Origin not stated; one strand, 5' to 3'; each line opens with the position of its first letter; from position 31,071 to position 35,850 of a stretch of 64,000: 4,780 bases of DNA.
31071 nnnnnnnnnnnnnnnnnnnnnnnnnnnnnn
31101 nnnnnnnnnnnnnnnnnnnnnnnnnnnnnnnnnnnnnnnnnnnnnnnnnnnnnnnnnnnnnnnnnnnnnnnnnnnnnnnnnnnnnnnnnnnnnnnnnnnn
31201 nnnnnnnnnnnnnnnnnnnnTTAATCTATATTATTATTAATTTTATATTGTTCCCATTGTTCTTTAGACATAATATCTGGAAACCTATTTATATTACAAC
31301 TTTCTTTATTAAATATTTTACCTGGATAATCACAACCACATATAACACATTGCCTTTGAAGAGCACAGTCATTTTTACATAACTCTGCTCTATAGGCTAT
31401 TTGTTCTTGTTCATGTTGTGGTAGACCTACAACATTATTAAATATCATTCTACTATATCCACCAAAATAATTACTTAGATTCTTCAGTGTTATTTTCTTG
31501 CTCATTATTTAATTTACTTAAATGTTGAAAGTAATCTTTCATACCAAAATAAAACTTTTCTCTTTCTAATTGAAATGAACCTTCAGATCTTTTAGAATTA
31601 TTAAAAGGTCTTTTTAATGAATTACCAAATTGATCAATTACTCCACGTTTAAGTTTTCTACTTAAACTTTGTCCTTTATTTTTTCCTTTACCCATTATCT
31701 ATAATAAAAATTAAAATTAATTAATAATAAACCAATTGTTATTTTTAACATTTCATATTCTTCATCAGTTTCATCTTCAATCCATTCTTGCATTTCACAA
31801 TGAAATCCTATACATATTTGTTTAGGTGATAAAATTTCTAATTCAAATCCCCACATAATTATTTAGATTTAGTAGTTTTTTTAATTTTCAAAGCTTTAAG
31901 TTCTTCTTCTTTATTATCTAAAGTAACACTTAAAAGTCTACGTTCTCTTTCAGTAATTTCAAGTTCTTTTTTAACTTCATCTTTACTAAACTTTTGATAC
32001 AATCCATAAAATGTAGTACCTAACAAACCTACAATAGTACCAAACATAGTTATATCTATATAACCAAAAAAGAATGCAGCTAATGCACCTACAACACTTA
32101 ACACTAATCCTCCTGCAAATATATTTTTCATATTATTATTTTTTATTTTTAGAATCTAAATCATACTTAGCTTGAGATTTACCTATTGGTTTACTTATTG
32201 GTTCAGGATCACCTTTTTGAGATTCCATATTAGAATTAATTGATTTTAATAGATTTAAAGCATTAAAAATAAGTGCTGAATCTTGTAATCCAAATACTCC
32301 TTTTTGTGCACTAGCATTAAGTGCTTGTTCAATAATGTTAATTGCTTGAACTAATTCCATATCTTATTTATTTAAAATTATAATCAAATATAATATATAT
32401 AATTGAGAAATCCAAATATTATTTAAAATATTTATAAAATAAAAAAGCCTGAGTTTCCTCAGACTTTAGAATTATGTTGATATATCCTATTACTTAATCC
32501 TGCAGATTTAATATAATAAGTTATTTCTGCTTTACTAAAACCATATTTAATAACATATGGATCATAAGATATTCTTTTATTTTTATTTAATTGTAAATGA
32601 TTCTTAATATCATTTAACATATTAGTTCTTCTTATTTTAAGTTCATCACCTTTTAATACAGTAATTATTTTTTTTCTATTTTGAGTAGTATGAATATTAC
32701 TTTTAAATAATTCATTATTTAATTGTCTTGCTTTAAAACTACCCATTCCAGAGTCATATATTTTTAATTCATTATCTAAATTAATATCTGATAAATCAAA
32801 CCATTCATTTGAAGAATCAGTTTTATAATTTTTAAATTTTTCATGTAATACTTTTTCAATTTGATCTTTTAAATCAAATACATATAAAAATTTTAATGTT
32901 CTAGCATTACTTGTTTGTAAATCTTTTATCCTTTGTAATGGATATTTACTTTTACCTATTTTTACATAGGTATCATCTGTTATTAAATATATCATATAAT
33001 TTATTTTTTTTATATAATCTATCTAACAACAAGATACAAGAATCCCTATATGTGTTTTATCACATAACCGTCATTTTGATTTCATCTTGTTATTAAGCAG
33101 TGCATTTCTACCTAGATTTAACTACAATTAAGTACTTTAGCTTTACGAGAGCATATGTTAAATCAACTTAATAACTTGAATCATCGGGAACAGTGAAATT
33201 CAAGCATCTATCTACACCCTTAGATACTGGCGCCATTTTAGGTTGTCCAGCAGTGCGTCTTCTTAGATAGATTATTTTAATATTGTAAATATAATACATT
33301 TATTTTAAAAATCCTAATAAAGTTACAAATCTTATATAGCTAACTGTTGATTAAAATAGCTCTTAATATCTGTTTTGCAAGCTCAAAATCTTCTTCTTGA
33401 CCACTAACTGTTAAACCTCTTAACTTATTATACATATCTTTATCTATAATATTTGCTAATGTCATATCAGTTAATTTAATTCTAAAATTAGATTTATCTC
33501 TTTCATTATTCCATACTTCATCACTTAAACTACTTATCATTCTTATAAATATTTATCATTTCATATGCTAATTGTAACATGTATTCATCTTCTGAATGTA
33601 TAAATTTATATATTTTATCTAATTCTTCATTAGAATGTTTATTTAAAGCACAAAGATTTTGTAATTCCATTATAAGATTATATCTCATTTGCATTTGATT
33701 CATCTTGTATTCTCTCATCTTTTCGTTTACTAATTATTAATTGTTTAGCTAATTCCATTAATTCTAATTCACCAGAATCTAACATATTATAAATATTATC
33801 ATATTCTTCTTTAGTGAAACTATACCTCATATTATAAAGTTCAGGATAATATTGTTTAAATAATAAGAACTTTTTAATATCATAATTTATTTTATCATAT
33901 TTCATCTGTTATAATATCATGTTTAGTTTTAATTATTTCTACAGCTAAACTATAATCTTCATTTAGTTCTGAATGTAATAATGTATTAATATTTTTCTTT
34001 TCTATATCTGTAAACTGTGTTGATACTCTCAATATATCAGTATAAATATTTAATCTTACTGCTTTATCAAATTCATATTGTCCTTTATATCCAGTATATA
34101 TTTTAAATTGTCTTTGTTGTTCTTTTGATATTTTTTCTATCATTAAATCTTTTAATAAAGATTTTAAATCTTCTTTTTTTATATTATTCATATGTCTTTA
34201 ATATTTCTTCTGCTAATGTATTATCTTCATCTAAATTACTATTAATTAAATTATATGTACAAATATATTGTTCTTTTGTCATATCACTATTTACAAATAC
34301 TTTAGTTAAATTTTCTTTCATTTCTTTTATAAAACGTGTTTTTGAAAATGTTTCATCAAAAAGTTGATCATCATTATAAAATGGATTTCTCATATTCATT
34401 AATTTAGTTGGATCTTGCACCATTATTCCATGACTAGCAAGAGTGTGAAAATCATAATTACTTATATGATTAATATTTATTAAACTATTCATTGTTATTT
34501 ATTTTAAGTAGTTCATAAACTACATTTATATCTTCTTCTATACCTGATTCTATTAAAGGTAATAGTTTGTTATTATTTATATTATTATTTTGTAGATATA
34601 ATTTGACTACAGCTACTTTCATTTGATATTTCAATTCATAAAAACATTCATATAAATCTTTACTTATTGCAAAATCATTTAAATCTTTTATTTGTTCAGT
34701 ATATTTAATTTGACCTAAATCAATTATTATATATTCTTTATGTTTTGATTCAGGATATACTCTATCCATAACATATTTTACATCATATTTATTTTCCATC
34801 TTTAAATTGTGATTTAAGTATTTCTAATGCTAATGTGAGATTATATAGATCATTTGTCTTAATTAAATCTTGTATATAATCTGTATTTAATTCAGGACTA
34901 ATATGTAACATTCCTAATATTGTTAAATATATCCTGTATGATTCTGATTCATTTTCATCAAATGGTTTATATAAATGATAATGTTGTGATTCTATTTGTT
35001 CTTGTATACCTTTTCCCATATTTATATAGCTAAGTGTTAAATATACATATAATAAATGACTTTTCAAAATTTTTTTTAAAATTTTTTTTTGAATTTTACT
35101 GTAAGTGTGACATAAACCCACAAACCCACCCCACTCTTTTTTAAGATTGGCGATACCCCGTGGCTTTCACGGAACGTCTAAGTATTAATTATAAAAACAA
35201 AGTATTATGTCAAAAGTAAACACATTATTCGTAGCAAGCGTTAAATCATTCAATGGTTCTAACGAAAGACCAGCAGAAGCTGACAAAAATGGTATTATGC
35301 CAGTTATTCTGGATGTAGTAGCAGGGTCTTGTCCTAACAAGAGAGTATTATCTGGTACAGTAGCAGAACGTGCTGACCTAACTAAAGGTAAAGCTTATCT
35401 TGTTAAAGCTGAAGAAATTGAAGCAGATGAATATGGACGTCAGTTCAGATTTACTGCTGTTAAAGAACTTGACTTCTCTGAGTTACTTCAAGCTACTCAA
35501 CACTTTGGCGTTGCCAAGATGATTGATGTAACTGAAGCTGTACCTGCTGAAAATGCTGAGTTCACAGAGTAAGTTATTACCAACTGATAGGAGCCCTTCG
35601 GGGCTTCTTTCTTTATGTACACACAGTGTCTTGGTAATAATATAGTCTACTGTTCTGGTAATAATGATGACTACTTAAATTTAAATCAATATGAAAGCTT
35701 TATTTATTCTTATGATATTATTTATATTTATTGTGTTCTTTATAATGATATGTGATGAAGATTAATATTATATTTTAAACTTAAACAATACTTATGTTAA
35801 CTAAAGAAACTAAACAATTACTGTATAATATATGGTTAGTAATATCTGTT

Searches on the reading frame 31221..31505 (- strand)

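Call 70: search_protein_families(library=phrogs, proteins=[window:31221-31505:-], max_evalue=0.001)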
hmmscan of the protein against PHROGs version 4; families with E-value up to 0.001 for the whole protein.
window:31221-31505:- (94 aa): 1 family
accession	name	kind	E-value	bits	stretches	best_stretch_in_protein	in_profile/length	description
phrog_13610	-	unknown function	4.4e-23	82.6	1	1-93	7-103/106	-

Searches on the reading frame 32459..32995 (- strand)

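Call 70: search_protein_families(library=phrogs, proteins=[window:32459-32995:-], max_evalue=0.001)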
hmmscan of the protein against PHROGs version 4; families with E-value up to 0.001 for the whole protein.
window:32459-32995:- (178 aa): 4 families
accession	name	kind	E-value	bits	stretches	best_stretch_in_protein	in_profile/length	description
phrog_8130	-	unknown function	4.6e-12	46.7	1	2-70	183-252/434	-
phrog_4284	-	unknown function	2.4e-09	38.2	1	7-74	94-159/171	-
phrog_33921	-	unknown function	1.1e-06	29.6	1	7-76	77-142/160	-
phrog_5032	-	unknown function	1.2e-06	29.2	1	2-74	80-154/178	-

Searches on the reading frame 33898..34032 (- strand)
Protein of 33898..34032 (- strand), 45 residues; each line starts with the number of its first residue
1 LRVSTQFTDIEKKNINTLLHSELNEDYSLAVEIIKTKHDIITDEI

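Call 73: search_protein_representatives(alignment_id=A4)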
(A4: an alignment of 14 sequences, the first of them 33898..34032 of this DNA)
Query: 14 sequences, 42 profile positions. Proteins with E-value up to 0.001 (for the whole library): 29; up to 1e-10: 0; up to 1e-30: 0. The best 29 are listed.
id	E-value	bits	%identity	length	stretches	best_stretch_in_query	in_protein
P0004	3.9e-10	54.9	-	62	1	1-41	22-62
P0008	1.8e-09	52.8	-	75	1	1-41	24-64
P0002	2.6e-08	49.1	-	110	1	2-41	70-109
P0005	2.3e-07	46.1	-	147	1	1-41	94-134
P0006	5.7e-07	44.8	-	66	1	1-40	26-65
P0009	6.2e-07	44.7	-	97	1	2-41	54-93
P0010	8.0e-07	44.4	-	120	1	2-41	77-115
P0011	2.7e-06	42.7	-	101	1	2-41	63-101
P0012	3.6e-06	42.3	-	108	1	2-39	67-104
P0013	5.6e-06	41.7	-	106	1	1-39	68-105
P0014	6.2e-06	41.5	-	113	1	7-40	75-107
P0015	1.4e-05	40.4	-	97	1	3-41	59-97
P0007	1.6e-05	40.3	-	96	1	2-37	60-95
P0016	1.7e-05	40.2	-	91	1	7-39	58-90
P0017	3.9e-05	39.0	-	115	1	3-40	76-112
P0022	1.2e-04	37.5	-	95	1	7-39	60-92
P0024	1.6e-04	37.0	-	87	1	7-39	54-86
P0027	2.6e-04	36.4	-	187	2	7-36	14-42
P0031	5.2e-04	35.4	-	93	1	8-40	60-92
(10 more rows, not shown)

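Call 76: find_homologous_proteins(query=A5, max_evalue=0.01)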
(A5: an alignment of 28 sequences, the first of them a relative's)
Query A5 (28 sequences) (93 aa, profile of the alignment): 6 proteins with E <= 0.01 among 2460 candidates.
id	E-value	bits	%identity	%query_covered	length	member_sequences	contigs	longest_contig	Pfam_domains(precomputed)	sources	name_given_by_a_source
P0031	3.2e-11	61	100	100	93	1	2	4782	-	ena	-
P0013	3.4e-7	48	37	29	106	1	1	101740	-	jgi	-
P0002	3.0e-6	45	38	23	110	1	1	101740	-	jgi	-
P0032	7.9e-6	44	37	29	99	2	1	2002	-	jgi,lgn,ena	-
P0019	3.7e-4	39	-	-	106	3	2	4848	-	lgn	-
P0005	1.8e-3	36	-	-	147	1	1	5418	-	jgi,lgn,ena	-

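Call 77: find_encoding_contigs(protein=P0031, flank=10000, max_places=4)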
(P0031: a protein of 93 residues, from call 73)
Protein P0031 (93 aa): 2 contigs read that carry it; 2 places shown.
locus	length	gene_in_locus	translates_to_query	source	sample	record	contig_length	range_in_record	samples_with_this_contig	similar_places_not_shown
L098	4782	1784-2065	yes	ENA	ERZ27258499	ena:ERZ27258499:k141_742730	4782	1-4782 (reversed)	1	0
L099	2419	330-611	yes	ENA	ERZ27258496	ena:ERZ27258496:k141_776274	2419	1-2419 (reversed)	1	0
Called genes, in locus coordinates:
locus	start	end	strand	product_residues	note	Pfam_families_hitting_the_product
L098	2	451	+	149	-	?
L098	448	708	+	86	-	-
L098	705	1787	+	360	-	PF05406:WGR, PF01068:DNA_ligase_A_M (faint)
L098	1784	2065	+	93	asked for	-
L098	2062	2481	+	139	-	-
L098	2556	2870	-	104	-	-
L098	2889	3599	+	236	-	PF03167:UDG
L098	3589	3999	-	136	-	-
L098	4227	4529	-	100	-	-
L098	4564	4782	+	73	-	?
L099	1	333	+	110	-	?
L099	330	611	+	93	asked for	-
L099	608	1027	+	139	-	-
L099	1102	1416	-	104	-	-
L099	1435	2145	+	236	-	PF03167:UDG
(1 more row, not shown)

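Call 78: find_encoding_contigs(protein=P0024, flank=10000, max_places=4)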
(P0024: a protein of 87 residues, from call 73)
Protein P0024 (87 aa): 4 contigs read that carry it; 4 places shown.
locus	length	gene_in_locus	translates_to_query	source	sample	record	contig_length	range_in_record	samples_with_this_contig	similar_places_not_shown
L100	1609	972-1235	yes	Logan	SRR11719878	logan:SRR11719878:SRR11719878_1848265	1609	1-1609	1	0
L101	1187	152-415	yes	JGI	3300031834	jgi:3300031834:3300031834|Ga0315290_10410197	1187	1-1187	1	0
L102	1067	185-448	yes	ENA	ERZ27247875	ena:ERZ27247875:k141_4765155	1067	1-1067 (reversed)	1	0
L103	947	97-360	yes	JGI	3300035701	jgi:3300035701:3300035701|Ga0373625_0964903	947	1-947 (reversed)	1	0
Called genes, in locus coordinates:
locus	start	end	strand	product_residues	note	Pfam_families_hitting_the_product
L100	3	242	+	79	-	?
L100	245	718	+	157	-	-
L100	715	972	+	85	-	-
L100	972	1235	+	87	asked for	-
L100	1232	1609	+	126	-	?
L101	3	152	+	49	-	?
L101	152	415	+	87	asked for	-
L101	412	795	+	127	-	-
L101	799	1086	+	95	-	-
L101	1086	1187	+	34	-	?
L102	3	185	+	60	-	?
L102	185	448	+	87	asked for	-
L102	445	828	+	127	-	-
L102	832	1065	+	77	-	?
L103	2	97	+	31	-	?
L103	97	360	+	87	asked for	-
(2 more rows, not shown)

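Call 79: find_encoding_contigs(protein=P0027, flank=10000, max_places=3)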
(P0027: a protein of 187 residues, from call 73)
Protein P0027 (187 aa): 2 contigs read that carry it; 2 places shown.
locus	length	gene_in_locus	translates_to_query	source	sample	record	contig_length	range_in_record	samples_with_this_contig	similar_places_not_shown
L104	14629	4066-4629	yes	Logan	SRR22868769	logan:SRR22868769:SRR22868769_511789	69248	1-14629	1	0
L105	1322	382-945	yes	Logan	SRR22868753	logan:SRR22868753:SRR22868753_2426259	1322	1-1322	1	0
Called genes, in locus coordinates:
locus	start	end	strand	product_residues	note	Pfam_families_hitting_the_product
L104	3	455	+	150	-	?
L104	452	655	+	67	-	-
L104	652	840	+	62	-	-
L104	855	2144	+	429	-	PF13203:DUF2201_N, PF09967:DUF2201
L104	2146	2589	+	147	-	-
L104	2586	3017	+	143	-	-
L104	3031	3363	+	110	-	-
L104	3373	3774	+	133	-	-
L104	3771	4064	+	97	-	PF02617:ClpS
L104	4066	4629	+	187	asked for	-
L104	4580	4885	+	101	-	-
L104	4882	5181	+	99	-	-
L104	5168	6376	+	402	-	-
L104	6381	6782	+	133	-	-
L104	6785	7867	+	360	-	-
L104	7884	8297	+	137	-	-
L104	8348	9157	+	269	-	PF13479:AAA_24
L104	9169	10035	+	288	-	-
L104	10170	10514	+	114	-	-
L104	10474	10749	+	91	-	-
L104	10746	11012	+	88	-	-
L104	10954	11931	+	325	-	-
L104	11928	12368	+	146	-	-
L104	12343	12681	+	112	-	-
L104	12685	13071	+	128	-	-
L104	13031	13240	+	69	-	-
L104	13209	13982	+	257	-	-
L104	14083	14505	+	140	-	-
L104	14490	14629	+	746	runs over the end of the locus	-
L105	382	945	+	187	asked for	-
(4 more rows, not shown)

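Call 80: find_encoding_contigs(protein=P0022, flank=10000, max_places=3)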
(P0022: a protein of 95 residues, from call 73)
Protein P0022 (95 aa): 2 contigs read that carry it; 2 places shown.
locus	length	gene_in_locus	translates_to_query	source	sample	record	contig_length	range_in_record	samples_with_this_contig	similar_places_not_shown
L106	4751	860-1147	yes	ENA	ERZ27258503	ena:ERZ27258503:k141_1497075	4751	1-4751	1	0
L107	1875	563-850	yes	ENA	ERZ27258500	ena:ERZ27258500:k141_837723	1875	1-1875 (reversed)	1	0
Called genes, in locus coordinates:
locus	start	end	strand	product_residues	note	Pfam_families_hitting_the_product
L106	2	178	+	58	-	?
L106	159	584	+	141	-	-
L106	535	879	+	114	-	-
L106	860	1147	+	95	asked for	-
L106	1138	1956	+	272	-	-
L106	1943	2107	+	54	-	-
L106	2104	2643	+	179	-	PF25311:WDGH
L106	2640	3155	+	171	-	-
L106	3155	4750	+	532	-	?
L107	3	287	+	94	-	?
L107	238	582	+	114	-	-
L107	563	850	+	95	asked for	-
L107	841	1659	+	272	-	-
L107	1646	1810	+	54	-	-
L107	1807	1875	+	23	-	?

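Call 81: find_encoding_contigs(protein=P0016, flank=10000, max_places=3)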
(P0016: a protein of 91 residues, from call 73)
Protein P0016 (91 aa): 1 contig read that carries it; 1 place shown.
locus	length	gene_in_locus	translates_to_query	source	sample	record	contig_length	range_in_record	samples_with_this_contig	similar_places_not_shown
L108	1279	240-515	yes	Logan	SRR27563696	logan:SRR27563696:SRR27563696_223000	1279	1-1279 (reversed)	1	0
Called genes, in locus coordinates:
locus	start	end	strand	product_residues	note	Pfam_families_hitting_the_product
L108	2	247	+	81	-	?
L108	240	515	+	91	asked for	-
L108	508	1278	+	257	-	?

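Call 85: search_dna_similar(query=P0031, collection=phages, mode=protein, max_evalue=5, max_rows=25)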
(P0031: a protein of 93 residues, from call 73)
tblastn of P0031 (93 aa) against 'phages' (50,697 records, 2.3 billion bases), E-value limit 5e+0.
Records with a match: 1; places in all: 1; records where one place covers at least 80% of the query: 0.
Best place of each record, by identity: <60% 1.
By first word of the organism name: Bacteriophage 1.
By host as written in the record: - 1.
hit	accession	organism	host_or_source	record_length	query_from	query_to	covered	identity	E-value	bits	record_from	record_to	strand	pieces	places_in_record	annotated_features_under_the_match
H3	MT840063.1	Bacteriophage sp.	human fecal samples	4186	26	91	71%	33.8%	4e+0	31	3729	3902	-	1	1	record has no annotation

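Call 86: search_dna_similar(query=P0024, collection=phages, mode=protein, max_evalue=5, max_rows=25)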
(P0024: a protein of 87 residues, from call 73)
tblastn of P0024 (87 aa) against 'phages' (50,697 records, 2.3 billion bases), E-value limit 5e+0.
Records with a match: 2; places in all: 2; records where one place covers at least 80% of the query: 0.
Best place of each record, by identity: <60% 2.
By first word of the organism name: Agrobacterium 2.
By host as written in the record: Agrobacterium tumefaciens C58 2.
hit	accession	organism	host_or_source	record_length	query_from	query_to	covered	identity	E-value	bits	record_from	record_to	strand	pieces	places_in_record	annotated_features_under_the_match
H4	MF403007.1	Agrobacterium phage Atu_ph04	Agrobacterium tumefaciens C58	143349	5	57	61%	41.5%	4e-1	34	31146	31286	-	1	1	baseplate hub + tail lysozyme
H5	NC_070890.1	Agrobacterium phage Atu_ph04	Agrobacterium tumefaciens C58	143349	5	57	61%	41.5%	4e-1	34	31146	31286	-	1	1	baseplate hub + tail lysozyme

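Call 90: search_protein_families(library=phrogs, alignment_id=A5, max_evalue=0.01)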
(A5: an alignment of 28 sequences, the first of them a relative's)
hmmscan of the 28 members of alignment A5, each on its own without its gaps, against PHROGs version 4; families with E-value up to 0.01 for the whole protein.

A. member 1, P0031 (93 aa): 0 families

B. families by the number of members that match (of 28 scanned): 4 families
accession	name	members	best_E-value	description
phrog_11589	-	1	8.8e-05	major head protein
phrog_8737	-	1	0.0049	-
phrog_36334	-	1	0.0052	-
phrog_30244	-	1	0.0071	-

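Call 91: search_protein_families(library=pfam, alignment_id=A5, max_evalue=0.1)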
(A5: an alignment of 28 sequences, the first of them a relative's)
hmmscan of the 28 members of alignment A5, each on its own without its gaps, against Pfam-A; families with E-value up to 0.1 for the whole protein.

A. member 1, P0031 (93 aa): 2 families
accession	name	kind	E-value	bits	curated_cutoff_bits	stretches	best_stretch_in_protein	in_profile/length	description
PF20612.3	SHOCT_2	-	0.013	16.1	24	1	48-71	17-40/53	SHOCT domain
PF17325.7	SPG4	-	0.095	14.2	25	0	44-78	72-106/109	Stationary phase protein 4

B. families by the number of members that match (of 28 scanned): 18 families
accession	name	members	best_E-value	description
PF20612.3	SHOCT_2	3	0.0064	SHOCT domain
PF23898.1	Crass_capsid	1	2.9e-06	Crassvirus major capsid protein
PF03382.20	DUF285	1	9.2e-05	Mycoplasma protein of unknown function, DUF285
PF17562.7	Styelin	1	0.0005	Styelin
PF01406.26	tRNA-synt_1e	1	0.0053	tRNA synthetases class I (C) catalytic domain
PF01320.23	Colicin_Pyocin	1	0.02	Colicin immunity protein / pyocin immunity protein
PF25541.1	TBCA_PH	1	0.022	PH domain-containing proteins, TBCA domain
PF08154.18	NLE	1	0.027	NLE (NUC135) domain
PF00271.37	Helicase_C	1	0.044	Helicase conserved C-terminal domain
PF17610.7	DUF5505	1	0.051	Family of unknown function (DUF5505)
PF22427.2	SMMA_C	1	0.051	Maltogenic amylase, C-terminal domain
PF08713.17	DNA_alkylation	1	0.06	DNA alkylation repair enzyme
PF12447.13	DUF3683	1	0.06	Protein of unknown function (DUF3683)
PF05383.23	La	1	0.064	La domain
PF18308.6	GGA_N-GAT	1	0.078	N-terminal extension of GAT domain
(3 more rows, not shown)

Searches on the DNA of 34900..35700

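Call 98: search_rna_families(source=window, start=34900, end=35700, threshold=evalue, max_evalue=1)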
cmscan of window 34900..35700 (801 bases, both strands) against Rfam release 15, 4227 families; matches with E-value up to 1: 1.
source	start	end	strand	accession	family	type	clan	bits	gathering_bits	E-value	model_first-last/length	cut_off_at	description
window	35463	35553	+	RF02089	CLRN1-AS1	Gene; lncRNA;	-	14.2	48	0.56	1-79/79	no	CLRN1 antisense RNA 1 conserved region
